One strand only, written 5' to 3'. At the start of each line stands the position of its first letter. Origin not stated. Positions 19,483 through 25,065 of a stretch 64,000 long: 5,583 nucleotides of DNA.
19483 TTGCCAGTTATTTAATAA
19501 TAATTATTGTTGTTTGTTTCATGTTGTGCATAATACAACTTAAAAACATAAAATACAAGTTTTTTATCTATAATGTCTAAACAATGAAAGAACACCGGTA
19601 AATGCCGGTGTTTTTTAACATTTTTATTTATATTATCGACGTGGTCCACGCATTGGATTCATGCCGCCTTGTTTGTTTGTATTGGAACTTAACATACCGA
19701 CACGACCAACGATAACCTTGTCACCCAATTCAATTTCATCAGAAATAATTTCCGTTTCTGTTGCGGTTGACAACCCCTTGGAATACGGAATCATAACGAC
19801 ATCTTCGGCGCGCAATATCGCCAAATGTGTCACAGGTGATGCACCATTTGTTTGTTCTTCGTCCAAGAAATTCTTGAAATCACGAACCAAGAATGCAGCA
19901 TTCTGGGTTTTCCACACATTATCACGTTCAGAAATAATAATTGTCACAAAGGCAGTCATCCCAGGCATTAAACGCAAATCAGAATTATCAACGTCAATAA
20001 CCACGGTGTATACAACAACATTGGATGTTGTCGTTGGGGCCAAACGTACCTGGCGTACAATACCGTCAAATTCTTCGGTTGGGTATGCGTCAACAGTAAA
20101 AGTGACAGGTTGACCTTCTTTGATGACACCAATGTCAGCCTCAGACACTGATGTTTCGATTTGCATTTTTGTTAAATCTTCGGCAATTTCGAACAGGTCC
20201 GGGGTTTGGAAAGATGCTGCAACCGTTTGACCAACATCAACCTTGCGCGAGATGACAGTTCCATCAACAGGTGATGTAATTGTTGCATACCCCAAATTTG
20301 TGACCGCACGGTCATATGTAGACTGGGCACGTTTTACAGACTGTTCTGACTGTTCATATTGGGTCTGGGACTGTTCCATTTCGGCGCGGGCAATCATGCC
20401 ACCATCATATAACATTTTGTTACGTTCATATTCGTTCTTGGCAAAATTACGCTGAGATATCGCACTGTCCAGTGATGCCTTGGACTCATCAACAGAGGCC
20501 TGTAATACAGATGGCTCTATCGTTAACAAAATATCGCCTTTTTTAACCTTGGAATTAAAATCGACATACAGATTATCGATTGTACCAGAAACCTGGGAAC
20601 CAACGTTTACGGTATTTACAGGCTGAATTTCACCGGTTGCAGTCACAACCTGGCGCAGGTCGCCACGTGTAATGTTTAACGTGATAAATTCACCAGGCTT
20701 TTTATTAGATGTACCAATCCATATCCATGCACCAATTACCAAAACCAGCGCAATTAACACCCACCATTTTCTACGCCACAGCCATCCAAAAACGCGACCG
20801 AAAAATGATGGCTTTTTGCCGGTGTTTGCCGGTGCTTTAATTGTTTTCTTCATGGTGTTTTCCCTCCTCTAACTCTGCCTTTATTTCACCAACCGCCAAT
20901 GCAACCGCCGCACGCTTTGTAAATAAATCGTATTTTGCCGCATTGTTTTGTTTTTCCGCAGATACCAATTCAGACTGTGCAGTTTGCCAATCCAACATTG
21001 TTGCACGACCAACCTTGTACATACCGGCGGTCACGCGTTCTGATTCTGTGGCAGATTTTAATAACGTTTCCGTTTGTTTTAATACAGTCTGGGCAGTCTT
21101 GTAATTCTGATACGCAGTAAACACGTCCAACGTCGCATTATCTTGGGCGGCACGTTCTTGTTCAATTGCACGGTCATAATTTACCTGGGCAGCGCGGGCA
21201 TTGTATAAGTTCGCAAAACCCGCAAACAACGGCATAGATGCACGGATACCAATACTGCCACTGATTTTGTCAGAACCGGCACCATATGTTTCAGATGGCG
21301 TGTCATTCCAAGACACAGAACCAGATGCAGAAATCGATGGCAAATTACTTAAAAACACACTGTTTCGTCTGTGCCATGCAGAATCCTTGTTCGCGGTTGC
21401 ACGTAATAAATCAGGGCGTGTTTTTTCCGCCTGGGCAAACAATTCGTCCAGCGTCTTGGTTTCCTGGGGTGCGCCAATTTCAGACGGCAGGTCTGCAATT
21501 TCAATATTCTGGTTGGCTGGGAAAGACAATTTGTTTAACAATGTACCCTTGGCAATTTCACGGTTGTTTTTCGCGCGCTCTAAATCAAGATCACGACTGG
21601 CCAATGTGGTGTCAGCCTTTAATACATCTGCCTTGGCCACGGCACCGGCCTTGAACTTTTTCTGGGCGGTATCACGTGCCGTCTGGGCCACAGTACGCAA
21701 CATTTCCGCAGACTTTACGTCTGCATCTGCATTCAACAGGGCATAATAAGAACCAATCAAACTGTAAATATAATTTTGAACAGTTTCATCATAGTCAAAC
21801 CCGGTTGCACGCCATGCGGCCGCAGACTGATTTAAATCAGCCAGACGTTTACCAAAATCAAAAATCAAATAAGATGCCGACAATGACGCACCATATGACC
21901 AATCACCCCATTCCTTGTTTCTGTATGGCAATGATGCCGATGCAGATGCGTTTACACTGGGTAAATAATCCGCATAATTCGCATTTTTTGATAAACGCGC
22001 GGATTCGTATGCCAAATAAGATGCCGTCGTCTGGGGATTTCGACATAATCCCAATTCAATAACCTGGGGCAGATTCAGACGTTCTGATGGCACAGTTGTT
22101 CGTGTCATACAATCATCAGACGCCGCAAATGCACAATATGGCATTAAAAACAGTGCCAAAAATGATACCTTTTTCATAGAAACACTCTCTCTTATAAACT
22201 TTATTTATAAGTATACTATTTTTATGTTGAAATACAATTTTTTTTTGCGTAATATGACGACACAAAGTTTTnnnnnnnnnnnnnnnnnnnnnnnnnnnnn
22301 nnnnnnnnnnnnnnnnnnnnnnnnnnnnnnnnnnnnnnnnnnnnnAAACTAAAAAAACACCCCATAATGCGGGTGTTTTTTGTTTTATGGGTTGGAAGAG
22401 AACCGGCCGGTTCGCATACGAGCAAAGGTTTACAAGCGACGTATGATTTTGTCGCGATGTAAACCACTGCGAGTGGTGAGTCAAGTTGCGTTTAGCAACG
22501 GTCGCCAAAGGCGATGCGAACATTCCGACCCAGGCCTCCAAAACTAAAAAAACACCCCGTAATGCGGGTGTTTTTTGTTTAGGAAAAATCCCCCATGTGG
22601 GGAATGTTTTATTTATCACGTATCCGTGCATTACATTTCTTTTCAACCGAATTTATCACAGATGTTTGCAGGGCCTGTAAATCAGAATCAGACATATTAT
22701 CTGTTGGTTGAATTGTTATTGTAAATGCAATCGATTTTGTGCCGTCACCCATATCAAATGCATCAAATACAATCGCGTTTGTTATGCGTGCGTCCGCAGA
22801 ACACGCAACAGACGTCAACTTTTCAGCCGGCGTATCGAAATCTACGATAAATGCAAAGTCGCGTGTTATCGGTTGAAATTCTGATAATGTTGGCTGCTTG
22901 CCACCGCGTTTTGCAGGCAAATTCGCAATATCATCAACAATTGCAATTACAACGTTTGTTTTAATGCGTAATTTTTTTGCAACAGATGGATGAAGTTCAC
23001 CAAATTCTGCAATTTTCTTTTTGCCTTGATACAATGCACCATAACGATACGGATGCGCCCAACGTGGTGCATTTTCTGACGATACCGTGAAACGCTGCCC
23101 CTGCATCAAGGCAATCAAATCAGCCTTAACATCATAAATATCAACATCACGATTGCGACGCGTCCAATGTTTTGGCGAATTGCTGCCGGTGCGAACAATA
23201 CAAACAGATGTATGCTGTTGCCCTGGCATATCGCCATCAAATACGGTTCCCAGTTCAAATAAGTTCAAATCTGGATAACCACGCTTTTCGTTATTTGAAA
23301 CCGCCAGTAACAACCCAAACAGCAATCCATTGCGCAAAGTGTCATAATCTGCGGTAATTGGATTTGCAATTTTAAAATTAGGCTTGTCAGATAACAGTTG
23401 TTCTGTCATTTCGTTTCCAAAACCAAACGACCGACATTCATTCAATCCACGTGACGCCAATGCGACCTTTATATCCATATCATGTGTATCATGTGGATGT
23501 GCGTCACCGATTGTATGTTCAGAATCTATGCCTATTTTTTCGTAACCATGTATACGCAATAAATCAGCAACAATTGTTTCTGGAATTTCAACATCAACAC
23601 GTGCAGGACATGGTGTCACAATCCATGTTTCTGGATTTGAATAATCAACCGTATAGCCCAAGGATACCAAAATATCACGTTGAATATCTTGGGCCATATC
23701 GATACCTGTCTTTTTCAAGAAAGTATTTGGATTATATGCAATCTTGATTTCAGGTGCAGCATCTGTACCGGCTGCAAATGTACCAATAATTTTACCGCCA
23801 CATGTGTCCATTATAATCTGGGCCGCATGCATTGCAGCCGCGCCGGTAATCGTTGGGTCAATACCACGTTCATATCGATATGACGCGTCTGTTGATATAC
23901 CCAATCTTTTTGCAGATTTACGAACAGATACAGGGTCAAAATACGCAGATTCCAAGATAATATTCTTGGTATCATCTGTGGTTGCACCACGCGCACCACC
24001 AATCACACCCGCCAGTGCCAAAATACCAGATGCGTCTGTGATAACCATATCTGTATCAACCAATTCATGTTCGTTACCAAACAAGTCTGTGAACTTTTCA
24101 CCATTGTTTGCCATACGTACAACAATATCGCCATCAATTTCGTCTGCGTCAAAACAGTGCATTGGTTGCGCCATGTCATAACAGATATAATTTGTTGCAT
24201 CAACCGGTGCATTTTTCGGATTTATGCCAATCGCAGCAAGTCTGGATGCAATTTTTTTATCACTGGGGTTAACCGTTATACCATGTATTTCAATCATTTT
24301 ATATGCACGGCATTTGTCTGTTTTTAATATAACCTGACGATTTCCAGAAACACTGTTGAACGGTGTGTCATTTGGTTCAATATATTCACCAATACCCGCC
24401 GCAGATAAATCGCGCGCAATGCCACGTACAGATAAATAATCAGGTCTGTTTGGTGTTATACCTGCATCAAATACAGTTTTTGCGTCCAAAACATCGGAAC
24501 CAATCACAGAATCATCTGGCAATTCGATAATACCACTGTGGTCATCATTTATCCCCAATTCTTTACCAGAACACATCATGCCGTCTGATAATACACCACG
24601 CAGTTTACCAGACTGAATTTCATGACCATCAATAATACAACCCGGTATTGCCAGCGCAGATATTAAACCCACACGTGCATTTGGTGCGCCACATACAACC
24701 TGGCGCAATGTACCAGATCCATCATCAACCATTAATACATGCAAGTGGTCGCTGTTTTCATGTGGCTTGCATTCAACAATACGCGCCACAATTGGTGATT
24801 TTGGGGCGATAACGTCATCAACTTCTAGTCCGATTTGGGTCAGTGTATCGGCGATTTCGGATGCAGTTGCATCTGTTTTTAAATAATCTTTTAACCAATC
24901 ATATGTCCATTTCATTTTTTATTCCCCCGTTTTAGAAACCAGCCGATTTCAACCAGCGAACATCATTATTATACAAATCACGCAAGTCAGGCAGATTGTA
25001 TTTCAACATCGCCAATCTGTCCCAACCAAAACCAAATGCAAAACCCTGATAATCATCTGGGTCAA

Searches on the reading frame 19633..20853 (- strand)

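Call 29: search_protein_families(library=pfam, proteins=[window:19633-20853:-], max_evalue=0.001)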
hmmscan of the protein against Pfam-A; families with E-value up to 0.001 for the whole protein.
window:19633-20853:- (406 aa): 4 families
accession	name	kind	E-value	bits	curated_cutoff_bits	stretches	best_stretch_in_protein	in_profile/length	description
PF16576.10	HlyD_D23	-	4.8e-23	82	30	1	66-301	2-214/214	Barrel-sandwich domain of CusB or HlyD membrane-fusion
PF13437.12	HlyD_3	-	2.2e-16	60.9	22.2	1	191-298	1-106/106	HlyD family secretion protein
PF13533.13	Biotin_lipoyl_2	-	6e-07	29.6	29.8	1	82-113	1-32/32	Biotin-lipoyl like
PF00364.28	Biotin_lipoyl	-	6.8e-05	23.1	22.1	0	82-112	43-73/73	Biotin-requiring enzyme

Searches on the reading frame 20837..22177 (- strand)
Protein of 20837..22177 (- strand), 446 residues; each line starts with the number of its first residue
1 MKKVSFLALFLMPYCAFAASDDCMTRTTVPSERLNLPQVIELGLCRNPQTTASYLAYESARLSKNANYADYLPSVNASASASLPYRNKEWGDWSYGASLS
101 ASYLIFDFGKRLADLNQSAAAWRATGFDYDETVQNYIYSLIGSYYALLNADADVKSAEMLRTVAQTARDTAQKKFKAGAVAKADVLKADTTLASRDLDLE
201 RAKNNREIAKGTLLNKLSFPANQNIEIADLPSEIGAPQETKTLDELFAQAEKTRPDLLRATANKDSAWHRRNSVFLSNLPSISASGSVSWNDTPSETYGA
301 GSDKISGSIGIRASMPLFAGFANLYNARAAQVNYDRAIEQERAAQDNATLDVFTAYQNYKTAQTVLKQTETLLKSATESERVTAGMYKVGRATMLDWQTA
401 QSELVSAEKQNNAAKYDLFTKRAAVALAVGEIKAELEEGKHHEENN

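Call 29: search_protein_families(library=pfam, proteins=[window:20837-22177:-], max_evalue=0.001)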
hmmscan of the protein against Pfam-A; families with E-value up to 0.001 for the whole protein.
window:20837-22177:- (446 aa): 1 family
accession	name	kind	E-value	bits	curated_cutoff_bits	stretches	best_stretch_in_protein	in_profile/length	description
PF02321.23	OEP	-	3.5e-53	180.6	22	2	243-429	1-186/187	Outer membrane efflux protein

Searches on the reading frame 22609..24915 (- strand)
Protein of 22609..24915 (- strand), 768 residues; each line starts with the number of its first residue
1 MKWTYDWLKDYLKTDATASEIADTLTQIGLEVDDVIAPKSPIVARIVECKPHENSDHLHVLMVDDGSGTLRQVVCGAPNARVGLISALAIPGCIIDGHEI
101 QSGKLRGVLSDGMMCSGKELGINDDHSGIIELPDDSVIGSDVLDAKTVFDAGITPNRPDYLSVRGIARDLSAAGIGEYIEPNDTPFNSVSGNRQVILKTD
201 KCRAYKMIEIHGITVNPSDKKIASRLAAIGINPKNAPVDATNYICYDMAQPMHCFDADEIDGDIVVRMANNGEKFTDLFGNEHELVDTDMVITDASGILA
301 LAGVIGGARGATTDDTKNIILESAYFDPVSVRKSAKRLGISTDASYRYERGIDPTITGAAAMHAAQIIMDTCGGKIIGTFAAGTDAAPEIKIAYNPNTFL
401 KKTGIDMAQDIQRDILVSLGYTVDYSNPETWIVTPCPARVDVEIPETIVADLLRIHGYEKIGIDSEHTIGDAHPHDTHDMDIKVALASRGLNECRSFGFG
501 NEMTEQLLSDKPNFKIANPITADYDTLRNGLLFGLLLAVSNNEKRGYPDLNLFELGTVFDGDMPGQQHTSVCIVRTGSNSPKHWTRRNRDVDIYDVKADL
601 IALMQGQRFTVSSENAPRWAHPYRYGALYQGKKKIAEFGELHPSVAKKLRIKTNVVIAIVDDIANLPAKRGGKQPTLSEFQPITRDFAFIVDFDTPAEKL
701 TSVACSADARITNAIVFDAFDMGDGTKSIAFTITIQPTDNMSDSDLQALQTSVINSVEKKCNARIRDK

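Call 29: search_protein_families(library=pfam, proteins=[window:22609-24915:-], max_evalue=0.001)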
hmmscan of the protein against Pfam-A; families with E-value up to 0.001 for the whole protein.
window:22609-24915:- (768 aa): 6 families
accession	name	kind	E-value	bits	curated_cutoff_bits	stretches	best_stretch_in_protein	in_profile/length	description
PF03483.22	B3_4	-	2.2e-58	197.2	29.3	1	201-373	1-174/174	B3/4 domain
PF17759.6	tRNA_synthFbeta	-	3.3e-36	125.2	22.4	1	468-659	11-211/214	Phenylalanyl tRNA synthetase beta chain CLM domain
PF01588.26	tRNA_bind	-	1.7e-19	70.2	27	1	43-140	3-95/96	Putative tRNA binding domain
PF03147.19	FDX-ACB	-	2.1e-12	47.8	31.1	1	678-766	1-94/94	Ferredoxin-fold anticodon binding domain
PF03484.21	B5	-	3e-12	47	28.6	1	396-458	5-67/67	tRNA synthetase B5 domain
PF18262.7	PhetRS_B1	-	0.00065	20.3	26.8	0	7-40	10-43/83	Phe-tRNA synthetase beta subunit B1 domain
